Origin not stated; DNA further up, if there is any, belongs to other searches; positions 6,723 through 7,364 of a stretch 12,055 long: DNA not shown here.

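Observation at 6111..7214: Orphan two-gene module: 113-aa beta-rich acidic protein plus 252-aa AAA_21/ABC-fold ATPase lacking any effector domain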

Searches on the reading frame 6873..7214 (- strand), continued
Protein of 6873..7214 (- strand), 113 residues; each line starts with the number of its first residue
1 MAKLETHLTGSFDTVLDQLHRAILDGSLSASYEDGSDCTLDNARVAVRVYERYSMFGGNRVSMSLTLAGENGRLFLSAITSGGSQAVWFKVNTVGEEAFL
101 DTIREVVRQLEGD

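Call 49: search_protein_families(library=pfam, proteins=[L013:6708-8372:+, L013:8487-9194:+, L013:9244-9816:-, L013:10001-10360:+, L013:11285-12313:-, L013:12864-13643:+], max_evalue=0.001)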
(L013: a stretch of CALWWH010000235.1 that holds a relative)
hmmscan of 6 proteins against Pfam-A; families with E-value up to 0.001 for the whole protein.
L013:6708-8372:+ (554 aa): 6 families
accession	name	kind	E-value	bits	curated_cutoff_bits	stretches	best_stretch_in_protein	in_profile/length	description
PF02518.31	HATPase_c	-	3.1e-31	108.5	26.4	1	440-549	2-109/111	Histidine kinase-, DNA gyrase B-, and HSP90-like ATPase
PF00512.31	HisKA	-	8.6e-18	64.6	26.9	1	331-395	2-65/66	His Kinase A (phospho-acceptor) domain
PF13188.13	PAS_8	-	2.3e-05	24.6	21.8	1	224-272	3-50/65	PAS domain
PF13581.12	HATPase_c_2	-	0.0005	20.5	27.4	0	439-545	31-125/127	Histidine kinase-like ATPase domain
PF16736.11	sCache_like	-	0.00067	20.4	27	0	66-128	44-103/117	Single Cache-like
PF00989.32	PAS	-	0.00072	20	22.6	0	223-299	2-88/113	PAS fold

L013:8487-9194:+ (235 aa): 1 family
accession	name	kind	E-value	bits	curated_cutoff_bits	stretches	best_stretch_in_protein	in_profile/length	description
PF00795.27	CN_hydrolase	-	2.9e-11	43.6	23.2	1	11-114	10-112/256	Carbon-nitrogen hydrolase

L013:9244-9816:- (190 aa): 0 families

L013:10001-10360:+ (119 aa): 1 family
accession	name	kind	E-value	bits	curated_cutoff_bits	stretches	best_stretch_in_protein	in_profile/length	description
PF19524.4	DUF6054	-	8.8e-45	151.5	27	1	1-109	1-108/111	Family of unknown function (DUF6054)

L013:11285-12313:- (342 aa): 1 family
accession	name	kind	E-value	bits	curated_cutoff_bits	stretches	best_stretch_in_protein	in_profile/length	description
PF06224.18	AlkZ-like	-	1.2e-30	107.8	25.9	1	27-332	2-323/329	DNA glycosylase AlkZ-like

L013:12864-13643:+ (259 aa): 0 families

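Call 59: search_protein_families(library=pfam, proteins=[L040:10342-11316:+, L003:3526-3858:+, L060:8919-9947:+, L036:10349-11431:+], max_evalue=0.001)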
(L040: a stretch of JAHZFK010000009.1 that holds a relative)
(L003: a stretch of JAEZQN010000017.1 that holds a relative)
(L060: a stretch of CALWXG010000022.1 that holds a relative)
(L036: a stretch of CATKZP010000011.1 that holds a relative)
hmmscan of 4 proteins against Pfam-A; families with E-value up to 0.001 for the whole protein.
L040:10342-11316:+ (324 aa): 2 families
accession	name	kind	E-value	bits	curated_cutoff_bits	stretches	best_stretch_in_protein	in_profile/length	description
PF12395.13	DUF3658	-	1.3e-24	86.7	23.3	1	209-316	2-105/107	Protein of unknown function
PF08874.15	DUF1835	-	4.8e-14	53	21.1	1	6-120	3-117/122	Domain of unknown function (DUF1835)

L003:3526-3858:+ (110 aa): 0 families

L060:8919-9947:+ (342 aa): 3 families
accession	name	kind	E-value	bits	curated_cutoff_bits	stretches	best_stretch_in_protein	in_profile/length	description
PF00793.26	DAHP_synth_1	-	1.6e-79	267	25.5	1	91-330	9-264/270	DAHP synthetase I family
PF18152.6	DAHP_snth_FXD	-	5.1e-19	68.3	27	1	4-71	1-67/67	DAHP synthase ferredoxin-like domain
PF03102.20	NeuB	-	1.8e-08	34.6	22.1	1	162-339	69-238/241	NeuB family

L036:10349-11431:+ (360 aa): 4 families
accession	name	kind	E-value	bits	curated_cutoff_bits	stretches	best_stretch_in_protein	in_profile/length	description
PF01761.26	DHQ_synthase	-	9.3e-43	145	24.2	1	70-179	3-112/115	3-dehydroquinate synthase N-terminal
PF24621.2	DHQS_C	-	1.1e-36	126.4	27.6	1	183-322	1-143/144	3-dehydroquinate synthase C-terminal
PF13685.12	Fe-ADH_2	-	8.4e-11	42.5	28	1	17-133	2-108/149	Iron-containing alcohol dehydrogenase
PF00465.25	Fe-ADH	-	3.2e-07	30.6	31.3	1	15-169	4-168/168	Iron-containing alcohol dehydrogenase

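Call 60: search_protein_families(library=phrogs, proteins=[window:6873-7214:-], max_evalue=0.001)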
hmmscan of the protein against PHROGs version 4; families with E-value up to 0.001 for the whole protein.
window:6873-7214:- (113 aa): 0 families

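Call 63: list_cluster_members(proteins=[P0001, P0003, P0121, P0129, P0131])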
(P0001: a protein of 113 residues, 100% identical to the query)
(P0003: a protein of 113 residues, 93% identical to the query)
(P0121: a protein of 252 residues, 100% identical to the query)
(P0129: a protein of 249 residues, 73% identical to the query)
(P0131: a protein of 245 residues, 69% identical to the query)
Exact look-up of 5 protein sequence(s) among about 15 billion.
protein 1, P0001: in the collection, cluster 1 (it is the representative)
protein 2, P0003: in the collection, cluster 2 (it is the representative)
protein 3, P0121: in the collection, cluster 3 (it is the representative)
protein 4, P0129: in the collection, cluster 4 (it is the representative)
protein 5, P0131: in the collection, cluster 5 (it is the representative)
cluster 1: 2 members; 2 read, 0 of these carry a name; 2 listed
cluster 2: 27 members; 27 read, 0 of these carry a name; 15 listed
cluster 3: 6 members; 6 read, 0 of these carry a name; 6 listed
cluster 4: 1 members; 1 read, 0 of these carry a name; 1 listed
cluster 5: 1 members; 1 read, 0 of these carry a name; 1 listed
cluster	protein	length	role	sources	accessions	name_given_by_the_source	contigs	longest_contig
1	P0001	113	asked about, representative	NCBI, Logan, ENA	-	-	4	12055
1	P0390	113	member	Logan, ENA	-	-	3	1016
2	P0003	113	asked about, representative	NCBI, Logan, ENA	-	-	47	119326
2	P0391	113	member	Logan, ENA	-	-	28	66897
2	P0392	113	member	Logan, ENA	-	-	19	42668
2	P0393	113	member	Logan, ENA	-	-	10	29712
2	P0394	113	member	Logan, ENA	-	-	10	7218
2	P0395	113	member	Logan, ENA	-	-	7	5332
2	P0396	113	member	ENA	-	-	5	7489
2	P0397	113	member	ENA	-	-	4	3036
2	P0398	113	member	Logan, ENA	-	-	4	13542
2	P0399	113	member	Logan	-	-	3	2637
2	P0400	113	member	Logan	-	-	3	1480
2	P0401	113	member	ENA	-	-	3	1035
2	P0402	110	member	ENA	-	-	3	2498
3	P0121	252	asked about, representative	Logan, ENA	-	-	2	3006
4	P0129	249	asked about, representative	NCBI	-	-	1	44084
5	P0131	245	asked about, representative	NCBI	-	-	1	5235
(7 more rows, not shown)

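Call 73: find_related_loci(query=A1, collection=viral_contigs, flank=5000)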
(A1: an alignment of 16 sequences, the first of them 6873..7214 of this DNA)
Query A1 (113 aa) in viral_contigs; peptide patterns used: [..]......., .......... (x = any residue, [..] = any of these).
23 stretches matched a pattern; 5 encode a relative of the query (tblastn E <= 1e-3); 5 distinct loci.
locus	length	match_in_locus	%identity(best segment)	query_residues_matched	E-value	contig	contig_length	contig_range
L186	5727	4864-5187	61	1-107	5e-36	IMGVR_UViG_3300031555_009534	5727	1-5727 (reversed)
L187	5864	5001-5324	61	1-107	5e-36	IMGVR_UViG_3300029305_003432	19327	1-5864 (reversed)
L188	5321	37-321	56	12-105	3e-29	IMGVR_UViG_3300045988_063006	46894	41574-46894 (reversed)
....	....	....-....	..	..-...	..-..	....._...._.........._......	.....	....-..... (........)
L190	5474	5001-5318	50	1-104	2e-26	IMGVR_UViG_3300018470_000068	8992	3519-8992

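Call 74: search_dna_similar(query=window:6873-7214:-, collection=plasmids, mode=protein, max_rows=15, max_evalue=0.00001)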
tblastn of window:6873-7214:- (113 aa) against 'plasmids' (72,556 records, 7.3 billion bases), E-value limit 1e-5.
Records with a match: 2; places in all: 2; records where one place covers at least 80% of the query: 2.
Best place of each record, by identity: <60% 2.
By first word of the organism name: Tsukamurella 1; Clostridium 1.
By predicted mobility (MOB-suite, as given by PLSDB): non-mobilizable 2.
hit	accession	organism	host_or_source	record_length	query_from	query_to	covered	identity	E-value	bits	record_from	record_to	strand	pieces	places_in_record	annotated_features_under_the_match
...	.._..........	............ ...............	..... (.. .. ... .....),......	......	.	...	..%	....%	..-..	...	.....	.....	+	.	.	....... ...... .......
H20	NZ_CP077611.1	Clostridium estertheticum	single colony,bovine feces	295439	1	111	98%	34.2%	1e-8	58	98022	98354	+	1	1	DUF6054 family protein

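Call 76: get_annotated_region(hit=H19, flank=6000)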
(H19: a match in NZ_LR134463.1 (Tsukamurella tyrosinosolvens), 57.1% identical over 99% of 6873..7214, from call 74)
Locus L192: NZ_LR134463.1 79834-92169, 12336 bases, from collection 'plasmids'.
description: Tsukamurella tyrosinosolvens strain NCTC13231 plasmid 21, complete sequence
organism: Tsukamurella tyrosinosolvens (NCBI taxid 57704)
taxonomy: Bacteria; Actinomycetota; Actinomycetes; Mycobacteriales; Tsukamurellaceae; Tsukamurella; Tsukamurella tyrosinosolvens
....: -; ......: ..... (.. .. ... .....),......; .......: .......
typing (MOB-suite, as given by PLSDB): non-mobilizable
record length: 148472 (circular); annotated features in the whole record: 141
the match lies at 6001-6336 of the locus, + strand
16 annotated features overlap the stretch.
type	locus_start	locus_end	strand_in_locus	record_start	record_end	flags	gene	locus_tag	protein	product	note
CDS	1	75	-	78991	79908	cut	-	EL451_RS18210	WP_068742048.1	ABC transporter substrate-binding protein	-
CDS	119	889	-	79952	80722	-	-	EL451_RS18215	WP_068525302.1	amino acid ABC transporter ATP-binding protein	-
CDS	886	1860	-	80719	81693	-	-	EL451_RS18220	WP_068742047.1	amino acid ABC transporter permease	GO:0006865 - amino acid transport [Evidence IEA]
CDS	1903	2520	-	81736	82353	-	-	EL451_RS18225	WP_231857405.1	response regulator transcription factor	GO:0000160 - phosphorelay signal transduction system [Evidence IEA]; GO:0006355 - regulation of DNA-templated ...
CDS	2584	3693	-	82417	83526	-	-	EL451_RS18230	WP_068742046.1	histidine kinase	GO:0000160 - phosphorelay signal transduction system [Evidence IEA]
CDS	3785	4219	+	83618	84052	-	-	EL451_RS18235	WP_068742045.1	hypothetical protein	-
CDS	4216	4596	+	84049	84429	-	-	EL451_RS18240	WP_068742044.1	hypothetical protein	-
CDS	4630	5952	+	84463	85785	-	ilvA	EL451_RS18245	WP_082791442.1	threonine ammonia-lyase IlvA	GO:0006520 - amino acid metabolic process [Evidence IEA]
CDS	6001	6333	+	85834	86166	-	-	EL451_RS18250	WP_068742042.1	DUF6054 family protein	-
CDS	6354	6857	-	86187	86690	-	-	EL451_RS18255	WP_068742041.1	hypothetical protein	-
CDS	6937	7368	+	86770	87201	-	-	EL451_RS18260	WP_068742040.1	PPOX class F420-dependent oxidoreductase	-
CDS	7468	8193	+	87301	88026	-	-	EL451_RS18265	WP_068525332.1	hypothetical protein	-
CDS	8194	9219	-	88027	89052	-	-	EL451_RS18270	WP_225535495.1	LLM class flavin-dependent oxidoreductase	-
CDS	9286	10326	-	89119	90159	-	-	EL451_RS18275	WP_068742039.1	LLM class F420-dependent oxidoreductase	-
CDS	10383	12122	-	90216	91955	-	treZ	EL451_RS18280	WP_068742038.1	malto-oligosyltrehalose trehalohydrolase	GO:0005992 - trehalose biosynthetic process [Evidence IEA]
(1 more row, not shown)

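Call 86: search_solved_structures(query=A3, max_evalue=1)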
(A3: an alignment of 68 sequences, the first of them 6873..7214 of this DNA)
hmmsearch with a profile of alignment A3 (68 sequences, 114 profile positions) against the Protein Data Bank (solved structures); distinct sequences matched with E-value up to 1: 1.
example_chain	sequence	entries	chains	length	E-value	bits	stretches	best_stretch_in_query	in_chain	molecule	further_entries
8ugc_A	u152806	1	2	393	8.8e-05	25.5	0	2-56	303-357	FD15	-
